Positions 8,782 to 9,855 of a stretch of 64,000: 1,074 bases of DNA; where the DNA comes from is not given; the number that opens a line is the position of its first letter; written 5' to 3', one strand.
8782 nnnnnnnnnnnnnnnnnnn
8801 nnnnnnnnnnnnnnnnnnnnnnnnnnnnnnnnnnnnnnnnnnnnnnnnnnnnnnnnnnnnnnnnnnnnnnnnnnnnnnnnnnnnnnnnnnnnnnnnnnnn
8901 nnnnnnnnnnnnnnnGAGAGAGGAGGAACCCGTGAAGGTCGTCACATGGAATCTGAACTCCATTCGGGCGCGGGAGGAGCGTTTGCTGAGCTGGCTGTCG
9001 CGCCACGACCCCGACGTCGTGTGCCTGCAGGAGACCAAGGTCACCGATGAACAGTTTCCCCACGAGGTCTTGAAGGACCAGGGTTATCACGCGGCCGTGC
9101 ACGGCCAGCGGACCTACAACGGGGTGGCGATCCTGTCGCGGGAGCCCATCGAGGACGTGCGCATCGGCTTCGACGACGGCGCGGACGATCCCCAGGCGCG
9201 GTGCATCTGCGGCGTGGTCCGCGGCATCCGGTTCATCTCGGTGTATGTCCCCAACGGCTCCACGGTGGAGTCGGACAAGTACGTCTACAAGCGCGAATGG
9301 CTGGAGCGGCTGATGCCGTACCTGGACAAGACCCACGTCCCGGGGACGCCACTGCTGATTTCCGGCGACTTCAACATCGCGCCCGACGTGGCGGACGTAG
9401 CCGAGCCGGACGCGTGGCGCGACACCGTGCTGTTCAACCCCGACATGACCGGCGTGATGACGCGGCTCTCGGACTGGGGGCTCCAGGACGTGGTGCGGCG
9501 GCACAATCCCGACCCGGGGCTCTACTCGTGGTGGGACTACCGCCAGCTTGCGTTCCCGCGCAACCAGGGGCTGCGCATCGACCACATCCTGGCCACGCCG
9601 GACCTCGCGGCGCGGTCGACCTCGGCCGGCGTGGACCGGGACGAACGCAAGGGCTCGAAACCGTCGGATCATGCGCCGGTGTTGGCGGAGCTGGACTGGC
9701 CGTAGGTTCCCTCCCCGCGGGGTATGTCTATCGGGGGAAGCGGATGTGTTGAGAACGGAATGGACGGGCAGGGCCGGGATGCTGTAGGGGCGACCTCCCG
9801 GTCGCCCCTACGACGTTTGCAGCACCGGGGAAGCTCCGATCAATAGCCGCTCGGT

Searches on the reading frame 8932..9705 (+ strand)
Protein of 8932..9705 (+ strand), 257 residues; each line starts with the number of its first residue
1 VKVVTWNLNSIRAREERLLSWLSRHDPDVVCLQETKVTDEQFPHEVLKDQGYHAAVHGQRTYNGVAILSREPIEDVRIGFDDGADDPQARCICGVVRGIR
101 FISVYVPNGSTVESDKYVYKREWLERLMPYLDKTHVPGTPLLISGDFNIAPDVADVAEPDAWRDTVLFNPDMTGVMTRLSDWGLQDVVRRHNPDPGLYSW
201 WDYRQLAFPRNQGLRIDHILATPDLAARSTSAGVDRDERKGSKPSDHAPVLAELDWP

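Call 4: search_protein_families(library=pfam, proteins=[window:8932-9705:+], max_evalue=0.1)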
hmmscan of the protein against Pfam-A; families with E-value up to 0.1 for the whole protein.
window:8932-9705:+ (257 aa): 2 families
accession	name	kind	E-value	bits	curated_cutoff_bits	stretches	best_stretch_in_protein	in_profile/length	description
PF03372.29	Exo_endo_phos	-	4.1e-37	128.4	24.5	1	4-247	1-225/225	Endonuclease/Exonuclease/phosphatase family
PF14529.12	Exo_endo_phos_2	-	3.6e-05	24.1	27.4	0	99-149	1-41/117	Endonuclease-reverse transcriptase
